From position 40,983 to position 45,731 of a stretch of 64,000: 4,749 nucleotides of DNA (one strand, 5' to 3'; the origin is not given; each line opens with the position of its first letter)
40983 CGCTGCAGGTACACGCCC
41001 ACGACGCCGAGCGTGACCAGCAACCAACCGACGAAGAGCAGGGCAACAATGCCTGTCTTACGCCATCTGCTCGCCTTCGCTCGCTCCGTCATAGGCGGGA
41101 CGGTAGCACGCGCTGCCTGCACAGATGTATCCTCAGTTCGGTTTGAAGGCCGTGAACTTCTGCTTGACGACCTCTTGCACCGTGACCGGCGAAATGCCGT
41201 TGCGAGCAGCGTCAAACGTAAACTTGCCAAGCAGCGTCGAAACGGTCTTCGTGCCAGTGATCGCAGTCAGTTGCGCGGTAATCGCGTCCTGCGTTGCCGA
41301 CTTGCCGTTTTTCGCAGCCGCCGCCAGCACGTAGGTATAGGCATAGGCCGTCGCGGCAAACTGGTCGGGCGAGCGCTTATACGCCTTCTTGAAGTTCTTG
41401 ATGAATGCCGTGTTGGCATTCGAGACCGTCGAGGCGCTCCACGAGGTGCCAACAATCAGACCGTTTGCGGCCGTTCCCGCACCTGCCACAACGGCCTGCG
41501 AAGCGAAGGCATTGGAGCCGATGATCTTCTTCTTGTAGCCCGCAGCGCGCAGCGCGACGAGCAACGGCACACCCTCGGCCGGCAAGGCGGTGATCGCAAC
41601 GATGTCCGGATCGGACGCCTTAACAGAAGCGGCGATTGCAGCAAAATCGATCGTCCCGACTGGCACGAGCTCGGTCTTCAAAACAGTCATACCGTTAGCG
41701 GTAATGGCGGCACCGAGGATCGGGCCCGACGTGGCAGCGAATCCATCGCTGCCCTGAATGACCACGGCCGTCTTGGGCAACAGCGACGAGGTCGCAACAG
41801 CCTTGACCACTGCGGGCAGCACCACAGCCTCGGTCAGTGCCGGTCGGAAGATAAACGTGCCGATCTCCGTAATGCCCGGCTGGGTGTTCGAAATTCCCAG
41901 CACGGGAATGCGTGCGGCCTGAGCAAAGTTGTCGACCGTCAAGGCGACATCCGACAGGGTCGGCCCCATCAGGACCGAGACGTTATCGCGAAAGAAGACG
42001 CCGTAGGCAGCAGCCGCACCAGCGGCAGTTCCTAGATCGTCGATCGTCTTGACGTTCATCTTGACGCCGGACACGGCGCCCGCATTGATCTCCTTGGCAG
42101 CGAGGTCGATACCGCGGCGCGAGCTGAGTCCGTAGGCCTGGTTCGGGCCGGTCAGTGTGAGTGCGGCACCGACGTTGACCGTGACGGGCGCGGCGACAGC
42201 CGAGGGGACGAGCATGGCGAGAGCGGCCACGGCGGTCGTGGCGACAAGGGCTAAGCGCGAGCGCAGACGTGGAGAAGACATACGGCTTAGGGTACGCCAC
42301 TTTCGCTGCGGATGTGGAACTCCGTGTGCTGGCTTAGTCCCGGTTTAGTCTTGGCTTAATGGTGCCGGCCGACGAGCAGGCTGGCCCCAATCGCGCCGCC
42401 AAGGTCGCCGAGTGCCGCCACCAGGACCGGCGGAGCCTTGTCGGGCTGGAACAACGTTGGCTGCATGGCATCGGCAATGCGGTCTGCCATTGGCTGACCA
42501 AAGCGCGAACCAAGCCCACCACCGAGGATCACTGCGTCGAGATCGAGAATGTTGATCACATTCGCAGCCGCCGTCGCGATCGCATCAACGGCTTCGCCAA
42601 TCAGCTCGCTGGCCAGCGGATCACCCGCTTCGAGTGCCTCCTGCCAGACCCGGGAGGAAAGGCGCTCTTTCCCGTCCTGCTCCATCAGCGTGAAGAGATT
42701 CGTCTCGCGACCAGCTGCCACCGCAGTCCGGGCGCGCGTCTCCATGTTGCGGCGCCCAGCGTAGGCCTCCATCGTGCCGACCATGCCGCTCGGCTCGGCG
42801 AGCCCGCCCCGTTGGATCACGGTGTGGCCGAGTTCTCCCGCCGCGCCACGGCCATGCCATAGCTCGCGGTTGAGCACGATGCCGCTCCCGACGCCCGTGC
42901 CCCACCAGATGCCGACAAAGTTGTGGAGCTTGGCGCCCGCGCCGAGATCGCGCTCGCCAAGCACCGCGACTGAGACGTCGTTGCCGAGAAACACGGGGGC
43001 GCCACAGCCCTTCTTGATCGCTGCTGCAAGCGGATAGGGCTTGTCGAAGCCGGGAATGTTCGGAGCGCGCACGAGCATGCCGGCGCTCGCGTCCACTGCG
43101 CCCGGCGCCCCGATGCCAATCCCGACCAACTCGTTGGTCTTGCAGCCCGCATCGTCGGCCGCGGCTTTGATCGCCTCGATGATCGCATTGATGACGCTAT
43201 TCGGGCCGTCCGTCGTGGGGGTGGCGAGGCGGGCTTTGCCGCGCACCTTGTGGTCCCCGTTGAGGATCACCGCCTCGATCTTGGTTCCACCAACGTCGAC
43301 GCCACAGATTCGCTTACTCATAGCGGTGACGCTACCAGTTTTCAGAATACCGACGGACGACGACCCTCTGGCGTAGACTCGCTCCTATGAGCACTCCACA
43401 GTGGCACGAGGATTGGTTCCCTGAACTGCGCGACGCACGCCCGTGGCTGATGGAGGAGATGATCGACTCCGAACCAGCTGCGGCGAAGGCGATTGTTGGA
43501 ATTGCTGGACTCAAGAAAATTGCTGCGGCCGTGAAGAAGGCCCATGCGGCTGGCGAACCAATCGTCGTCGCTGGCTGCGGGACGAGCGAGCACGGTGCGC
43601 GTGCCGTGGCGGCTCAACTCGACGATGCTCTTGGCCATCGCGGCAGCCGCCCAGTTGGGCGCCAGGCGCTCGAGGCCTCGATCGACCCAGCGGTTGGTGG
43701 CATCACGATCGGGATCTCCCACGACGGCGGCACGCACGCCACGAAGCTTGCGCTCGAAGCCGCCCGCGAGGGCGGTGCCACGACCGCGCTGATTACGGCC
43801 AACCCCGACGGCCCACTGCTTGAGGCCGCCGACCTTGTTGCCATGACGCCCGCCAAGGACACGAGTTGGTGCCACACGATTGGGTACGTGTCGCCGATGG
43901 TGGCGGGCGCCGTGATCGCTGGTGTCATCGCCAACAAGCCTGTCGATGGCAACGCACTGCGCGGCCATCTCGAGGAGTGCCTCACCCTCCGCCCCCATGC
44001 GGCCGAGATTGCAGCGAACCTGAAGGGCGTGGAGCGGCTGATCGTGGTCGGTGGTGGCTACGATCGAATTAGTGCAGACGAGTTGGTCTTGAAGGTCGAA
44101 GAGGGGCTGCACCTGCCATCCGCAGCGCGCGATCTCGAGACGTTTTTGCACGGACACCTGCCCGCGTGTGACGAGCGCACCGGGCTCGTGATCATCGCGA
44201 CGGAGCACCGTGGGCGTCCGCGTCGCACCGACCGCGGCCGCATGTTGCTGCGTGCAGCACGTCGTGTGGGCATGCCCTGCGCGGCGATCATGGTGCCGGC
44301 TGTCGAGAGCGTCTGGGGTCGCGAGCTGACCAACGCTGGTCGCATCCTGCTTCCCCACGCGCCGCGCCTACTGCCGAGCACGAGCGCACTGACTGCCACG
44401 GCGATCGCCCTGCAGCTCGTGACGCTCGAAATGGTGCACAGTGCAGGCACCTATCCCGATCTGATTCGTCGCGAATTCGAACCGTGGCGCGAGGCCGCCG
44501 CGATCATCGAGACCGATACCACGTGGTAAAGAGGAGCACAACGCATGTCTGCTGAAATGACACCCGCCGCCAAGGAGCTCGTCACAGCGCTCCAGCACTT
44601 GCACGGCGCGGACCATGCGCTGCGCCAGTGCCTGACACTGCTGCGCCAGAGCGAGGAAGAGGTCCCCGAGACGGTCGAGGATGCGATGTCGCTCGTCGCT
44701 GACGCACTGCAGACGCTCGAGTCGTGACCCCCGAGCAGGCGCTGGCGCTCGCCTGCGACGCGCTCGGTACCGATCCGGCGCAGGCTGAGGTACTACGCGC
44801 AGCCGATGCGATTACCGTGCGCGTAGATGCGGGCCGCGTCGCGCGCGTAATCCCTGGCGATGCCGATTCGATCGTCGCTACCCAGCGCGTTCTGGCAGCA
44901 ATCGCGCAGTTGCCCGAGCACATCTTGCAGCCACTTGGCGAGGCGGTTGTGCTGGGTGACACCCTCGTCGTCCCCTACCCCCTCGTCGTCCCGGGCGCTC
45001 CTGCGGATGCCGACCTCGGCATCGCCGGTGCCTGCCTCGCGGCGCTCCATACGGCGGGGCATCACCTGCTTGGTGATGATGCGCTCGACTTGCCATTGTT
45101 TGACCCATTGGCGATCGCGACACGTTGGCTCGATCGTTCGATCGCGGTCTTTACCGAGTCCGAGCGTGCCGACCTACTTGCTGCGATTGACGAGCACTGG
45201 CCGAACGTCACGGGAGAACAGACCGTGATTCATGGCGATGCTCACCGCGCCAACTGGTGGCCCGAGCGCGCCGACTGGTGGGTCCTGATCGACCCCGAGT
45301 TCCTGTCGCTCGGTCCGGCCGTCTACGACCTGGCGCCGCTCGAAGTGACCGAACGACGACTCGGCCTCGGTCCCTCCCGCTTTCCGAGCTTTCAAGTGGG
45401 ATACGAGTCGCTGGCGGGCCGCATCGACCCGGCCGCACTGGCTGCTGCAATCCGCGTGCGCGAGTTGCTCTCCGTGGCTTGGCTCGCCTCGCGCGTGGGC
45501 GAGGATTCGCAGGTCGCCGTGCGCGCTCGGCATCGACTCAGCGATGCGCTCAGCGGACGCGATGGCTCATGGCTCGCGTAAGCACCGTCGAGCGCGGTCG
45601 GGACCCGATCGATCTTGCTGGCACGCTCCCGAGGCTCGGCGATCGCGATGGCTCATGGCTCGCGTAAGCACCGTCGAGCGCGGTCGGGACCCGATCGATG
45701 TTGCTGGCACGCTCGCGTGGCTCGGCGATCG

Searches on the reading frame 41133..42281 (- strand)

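Call 93: search_protein_families(library=pfam, proteins=[window:41133-42281:-], max_evalue=0.0001)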
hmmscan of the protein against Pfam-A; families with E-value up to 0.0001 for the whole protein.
window:41133-42281:- (382 aa): 3 families
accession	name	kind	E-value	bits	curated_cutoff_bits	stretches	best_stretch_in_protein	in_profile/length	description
PF13458.12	Peripla_BP_6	-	2.6e-50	172.4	31.7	1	34-372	1-339/343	Periplasmic binding protein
PF13433.12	Peripla_BP_5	-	3.7e-14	53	27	1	36-339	2-307/363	Periplasmic binding protein domain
PF01094.35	ANF_receptor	-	1e-11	44.9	25.4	1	58-342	6-308/353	Receptor family ligand binding region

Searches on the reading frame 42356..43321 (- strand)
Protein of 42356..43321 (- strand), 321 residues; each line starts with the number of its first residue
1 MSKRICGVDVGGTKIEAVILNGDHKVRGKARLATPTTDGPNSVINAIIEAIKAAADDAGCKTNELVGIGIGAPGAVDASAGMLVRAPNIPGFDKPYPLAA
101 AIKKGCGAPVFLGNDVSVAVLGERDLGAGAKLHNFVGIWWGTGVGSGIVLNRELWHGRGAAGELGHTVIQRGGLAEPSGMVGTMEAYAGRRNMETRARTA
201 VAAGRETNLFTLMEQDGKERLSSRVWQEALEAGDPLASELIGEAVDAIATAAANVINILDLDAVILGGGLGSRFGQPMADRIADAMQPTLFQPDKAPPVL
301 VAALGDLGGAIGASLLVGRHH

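Call 93: search_protein_families(library=pfam, proteins=[window:42356-43321:-], max_evalue=0.0001)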
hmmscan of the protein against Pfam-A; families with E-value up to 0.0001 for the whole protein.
window:42356-43321:- (321 aa): 3 families
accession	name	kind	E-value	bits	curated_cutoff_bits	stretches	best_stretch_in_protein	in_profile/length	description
PF00480.26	ROK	-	2.9e-52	178.5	22.9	1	6-317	2-291/294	ROK family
PF01869.26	BcrAD_BadFG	-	1.2e-08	35.2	31.5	1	7-81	2-78/271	BadF/BadG/BcrA/BcrD ATPase family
PF05378.19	Hydant_A_N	-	5.8e-05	23.3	25.2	0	7-72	3-64/176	Hydantoinase/oxoprolinase N-terminal region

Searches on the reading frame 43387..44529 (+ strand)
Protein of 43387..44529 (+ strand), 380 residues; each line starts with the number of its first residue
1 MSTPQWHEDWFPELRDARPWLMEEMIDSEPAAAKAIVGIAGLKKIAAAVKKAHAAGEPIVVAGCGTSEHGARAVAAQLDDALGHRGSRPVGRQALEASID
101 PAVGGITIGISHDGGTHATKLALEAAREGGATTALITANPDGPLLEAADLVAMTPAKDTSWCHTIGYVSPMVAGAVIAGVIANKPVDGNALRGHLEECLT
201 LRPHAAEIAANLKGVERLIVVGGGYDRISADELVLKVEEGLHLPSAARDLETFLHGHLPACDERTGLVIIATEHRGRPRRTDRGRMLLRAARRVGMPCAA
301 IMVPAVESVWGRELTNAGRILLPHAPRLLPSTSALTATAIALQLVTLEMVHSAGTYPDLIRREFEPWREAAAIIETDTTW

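Call 93: search_protein_families(library=pfam, proteins=[window:43387-44529:+], max_evalue=0.0001)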
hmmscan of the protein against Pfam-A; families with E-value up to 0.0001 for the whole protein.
window:43387-44529:+ (380 aa): 1 family
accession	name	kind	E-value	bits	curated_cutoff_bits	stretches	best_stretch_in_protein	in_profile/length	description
PF01380.27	SIS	-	2.4e-17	63.4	25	2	215-345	5-128/131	SIS domain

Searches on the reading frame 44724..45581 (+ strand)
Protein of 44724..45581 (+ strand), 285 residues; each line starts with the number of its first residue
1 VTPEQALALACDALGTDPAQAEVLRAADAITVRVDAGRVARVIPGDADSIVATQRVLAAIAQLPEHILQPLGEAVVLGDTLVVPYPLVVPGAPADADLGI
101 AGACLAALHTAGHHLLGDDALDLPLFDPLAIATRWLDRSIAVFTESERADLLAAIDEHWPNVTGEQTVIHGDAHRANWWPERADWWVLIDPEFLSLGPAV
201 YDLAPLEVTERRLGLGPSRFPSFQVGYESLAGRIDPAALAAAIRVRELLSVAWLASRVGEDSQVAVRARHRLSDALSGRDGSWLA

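Call 93: search_protein_families(library=pfam, proteins=[window:44724-45581:+], max_evalue=0.0001)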
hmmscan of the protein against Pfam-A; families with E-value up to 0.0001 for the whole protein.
window:44724-45581:+ (285 aa): 1 family
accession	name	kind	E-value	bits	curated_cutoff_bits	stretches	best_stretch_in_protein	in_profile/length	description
PF01636.29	APH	-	1.6e-12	48.1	23.2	1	38-206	23-209/239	Phosphotransferase enzyme family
